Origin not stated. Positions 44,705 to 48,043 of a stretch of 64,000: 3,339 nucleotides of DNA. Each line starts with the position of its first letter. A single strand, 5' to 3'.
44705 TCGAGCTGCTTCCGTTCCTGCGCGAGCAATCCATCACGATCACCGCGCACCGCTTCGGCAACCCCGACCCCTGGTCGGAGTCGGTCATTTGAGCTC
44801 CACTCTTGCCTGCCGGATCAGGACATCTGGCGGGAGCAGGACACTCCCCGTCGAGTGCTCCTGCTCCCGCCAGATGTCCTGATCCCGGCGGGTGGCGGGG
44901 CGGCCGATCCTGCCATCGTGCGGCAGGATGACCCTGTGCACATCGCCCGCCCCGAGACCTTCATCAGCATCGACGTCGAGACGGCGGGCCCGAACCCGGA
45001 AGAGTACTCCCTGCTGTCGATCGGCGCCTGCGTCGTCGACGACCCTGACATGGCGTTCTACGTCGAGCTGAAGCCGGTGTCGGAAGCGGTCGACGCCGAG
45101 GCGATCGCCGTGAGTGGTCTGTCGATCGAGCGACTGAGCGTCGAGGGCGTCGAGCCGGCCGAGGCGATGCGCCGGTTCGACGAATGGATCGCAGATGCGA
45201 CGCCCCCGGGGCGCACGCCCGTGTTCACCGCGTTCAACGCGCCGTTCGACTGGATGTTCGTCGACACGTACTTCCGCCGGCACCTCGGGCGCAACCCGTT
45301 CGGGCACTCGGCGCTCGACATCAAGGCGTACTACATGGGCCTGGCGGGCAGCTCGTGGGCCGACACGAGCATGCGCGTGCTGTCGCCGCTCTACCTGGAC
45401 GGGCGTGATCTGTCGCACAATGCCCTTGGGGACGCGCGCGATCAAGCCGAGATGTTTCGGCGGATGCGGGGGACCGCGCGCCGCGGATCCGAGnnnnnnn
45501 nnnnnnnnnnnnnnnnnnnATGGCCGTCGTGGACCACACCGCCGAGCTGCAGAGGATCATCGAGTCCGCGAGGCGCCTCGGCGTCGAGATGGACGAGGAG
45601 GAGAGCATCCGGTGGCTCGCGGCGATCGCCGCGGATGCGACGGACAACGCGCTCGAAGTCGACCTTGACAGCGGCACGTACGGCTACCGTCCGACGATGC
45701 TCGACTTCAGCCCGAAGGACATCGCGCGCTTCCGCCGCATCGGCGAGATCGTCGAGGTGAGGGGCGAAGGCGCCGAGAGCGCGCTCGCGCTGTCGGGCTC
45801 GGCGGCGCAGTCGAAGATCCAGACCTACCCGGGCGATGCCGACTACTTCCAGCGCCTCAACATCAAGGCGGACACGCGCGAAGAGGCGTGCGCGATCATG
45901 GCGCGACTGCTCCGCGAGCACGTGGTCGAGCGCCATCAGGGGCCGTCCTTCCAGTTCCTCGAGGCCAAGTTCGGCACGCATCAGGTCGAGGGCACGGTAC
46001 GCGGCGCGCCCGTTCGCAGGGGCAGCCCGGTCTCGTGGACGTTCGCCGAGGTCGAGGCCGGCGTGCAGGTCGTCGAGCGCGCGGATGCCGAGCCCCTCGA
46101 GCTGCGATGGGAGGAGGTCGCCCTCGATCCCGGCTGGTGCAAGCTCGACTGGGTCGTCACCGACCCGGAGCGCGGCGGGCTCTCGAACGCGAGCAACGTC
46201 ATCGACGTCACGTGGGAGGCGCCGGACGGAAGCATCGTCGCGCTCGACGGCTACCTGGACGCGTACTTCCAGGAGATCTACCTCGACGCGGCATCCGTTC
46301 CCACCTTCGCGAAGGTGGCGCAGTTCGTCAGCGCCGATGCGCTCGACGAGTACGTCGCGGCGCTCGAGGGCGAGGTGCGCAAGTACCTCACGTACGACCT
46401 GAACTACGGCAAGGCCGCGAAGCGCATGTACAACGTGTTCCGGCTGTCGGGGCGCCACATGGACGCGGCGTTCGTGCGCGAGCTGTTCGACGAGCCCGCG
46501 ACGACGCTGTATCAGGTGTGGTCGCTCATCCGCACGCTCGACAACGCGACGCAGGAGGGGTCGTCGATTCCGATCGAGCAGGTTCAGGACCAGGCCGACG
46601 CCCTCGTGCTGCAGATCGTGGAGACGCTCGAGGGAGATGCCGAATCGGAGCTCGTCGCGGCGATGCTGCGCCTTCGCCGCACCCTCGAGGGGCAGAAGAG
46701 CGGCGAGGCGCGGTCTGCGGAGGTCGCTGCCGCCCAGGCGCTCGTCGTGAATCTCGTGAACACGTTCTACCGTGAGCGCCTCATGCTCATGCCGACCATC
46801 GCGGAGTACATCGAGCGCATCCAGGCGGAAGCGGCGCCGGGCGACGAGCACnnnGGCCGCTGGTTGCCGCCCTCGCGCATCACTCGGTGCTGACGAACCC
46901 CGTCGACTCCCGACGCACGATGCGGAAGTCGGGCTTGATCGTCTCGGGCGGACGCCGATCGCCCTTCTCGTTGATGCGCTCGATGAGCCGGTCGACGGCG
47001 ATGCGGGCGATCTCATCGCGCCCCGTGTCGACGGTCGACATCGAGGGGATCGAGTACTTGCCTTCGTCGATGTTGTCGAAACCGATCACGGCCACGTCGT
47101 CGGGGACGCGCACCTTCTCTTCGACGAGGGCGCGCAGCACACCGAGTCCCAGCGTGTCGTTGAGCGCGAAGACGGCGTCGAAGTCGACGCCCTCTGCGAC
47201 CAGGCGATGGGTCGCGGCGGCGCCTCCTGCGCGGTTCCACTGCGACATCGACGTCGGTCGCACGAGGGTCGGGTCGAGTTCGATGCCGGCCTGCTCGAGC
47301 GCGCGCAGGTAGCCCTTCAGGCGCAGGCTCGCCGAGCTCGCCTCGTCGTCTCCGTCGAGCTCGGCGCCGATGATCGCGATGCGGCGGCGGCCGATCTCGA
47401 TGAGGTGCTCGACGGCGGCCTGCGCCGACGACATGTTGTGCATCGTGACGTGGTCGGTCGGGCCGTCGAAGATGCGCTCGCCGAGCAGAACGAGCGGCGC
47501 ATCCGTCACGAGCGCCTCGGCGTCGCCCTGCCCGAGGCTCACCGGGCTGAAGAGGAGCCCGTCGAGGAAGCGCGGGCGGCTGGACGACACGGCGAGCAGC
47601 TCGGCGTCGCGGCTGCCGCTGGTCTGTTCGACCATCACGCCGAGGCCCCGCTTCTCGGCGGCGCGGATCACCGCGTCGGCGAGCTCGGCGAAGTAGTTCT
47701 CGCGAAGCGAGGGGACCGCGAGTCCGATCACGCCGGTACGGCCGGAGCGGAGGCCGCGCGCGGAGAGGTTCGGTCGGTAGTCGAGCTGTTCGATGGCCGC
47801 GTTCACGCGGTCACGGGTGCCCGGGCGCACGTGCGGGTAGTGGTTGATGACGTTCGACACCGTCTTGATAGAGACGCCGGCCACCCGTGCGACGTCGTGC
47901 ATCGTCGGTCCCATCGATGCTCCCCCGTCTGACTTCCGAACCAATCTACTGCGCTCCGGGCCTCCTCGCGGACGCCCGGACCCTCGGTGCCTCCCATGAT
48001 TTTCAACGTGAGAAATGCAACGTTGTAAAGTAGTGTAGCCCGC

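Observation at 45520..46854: Unannotated 444-aa protein with a Pol-beta nucleotidyltransferase active-site signature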

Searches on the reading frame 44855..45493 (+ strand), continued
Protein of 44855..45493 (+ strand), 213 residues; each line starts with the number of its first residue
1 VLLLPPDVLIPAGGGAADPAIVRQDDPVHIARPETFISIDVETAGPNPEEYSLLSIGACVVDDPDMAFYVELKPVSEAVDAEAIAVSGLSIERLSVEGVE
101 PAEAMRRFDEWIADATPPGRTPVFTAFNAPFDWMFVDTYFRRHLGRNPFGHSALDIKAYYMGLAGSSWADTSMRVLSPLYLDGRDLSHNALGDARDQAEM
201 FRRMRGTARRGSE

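Call 105: find_homologous_proteins(query=L112:8813-10060:-, max_evalue=0.00001)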
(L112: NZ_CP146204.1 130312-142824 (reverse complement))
Query L112:8813-10060:- (415 aa): 371 proteins with E <= 0.00001 among 8000 candidates; the best 120 are listed.
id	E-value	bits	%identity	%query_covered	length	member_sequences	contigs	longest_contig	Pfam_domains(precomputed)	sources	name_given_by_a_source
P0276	5.4e-273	923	99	100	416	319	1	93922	PF18144.8,PF21654.4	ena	-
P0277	7.9e-268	906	97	100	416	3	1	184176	PF18144.8,PF21654.4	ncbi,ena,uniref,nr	ncbi:nucleotidyltransferase [Pseudomonas mandelii]|uniref:Nucleotidyltransferase n=1 Tax=Pseudomonas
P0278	7.3e-264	893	95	100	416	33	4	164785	PF18144.8,PF21654.4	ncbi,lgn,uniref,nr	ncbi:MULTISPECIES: nucleotidyltransferase [Pseudomonas]|uniref:Nucleotidyltransferase n=1 Tax=Pseudo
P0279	1.0e-256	870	93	100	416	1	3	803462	PF18144.8,PF21654.4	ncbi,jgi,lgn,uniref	ncbi:nucleotidyltransferase domain-containing protein [Pseudomonas jessenii]|jgi:hypothetical protei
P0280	4.3e-254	861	91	100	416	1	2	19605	PF18144.8,PF21654.4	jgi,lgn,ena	-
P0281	6.2e-254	860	91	100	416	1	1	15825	PF18144.8,PF21654.4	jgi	-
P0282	1.4e-253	859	91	100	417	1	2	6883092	PF18144.8,PF21654.4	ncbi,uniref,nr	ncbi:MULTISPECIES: nucleotidyltransferase [Pseudomonas]|uniref:Nucleotidyltransferase n=1 Tax=Pseudo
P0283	1.5e-253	859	91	100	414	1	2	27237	PF18144.8,PF21654.4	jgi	jgi:hypothetical protein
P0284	7.5e-253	857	91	100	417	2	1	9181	PF18144.8,PF21654.4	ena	-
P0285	2.4e-252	855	91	100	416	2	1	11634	PF18144.8,PF21654.4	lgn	-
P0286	8.0e-252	853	91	100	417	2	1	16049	PF18144.8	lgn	-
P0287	6.3e-246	834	89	100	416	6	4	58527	PF18144.8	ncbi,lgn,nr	ncbi:nucleotidyltransferase [Achromobacter xylosoxidans]|nr:nucleotidyltransferase [Achromobacter xy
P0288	6.3e-230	781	83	100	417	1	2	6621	PF18144.8,PF21654.4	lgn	-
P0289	1.1e-229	781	98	85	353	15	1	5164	PF18144.8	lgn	-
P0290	2.5e-229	779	83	100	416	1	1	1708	PF18144.8,PF21654.4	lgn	-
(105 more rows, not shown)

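Call 116: search_dna_similar(query=window:44948-45493:+, collection=phages, mode=protein, max_evalue=1e-10, max_rows=10)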
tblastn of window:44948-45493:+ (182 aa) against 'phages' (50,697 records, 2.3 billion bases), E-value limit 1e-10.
Records with a match: 4; places in all: 4; records where one place covers at least 80% of the query: 4.
Best place of each record, by identity: <60% 4.
By first word of the organism name: uncultured 3; Sinorhizobium 1.
By host as written in the record: - 3; Sinohrizobium meliloti NRRL L-50 1.
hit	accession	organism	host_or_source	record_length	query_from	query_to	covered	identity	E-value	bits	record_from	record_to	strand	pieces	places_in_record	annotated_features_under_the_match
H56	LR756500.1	uncultured phage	metagenomic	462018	4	168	91%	38.7%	3e-24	103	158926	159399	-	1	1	record has no annotation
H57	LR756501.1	uncultured phage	metagenomic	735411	4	174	94%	31.8%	4e-13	72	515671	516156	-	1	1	record has no annotation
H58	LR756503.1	uncultured phage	metagenomic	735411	4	174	94%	31.8%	4e-13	72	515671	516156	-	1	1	record has no annotation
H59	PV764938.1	Sinorhizobium phage Phosso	Sinohrizobium meliloti NRRL L-50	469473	1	173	95%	30.9%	2e-11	67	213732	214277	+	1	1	exonuclease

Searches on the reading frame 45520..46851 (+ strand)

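Call 4: search_protein_families(library=pfam, proteins=[window:45520-46851:+], max_evalue=1)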
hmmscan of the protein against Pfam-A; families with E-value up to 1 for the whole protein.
window:45520-46851:+ (444 aa): 1 family
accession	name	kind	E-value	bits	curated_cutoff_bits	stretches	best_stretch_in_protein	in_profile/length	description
PF00610.27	DEP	-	0.2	12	32.7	1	114-148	30-64/72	Domain found in Dishevelled, Egl-10, and Pleckstrin (DEP)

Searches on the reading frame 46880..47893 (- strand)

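Call 4: search_protein_families(library=pfam, proteins=[window:46880-47893:-], max_evalue=1)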
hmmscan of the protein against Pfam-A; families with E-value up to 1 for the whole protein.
window:46880-47893:- (337 aa): 4 families
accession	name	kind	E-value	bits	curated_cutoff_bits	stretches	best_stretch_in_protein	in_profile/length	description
PF13377.12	Peripla_BP_3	-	3.9e-33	115.3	26.5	1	161-331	1-167/167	Periplasmic binding protein-like domain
PF00532.27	Peripla_BP_1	-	4.2e-20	72.8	22.2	1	54-312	2-266/281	Periplasmic binding proteins and sugar binding domain of LacI family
PF00356.27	LacI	-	2.1e-15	56.7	27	1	1-42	5-46/46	Bacterial regulatory proteins, lacI family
PF13407.12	Peripla_BP_4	-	6.1e-09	36.2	35.1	1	145-282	95-226/258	Periplasmic binding protein domain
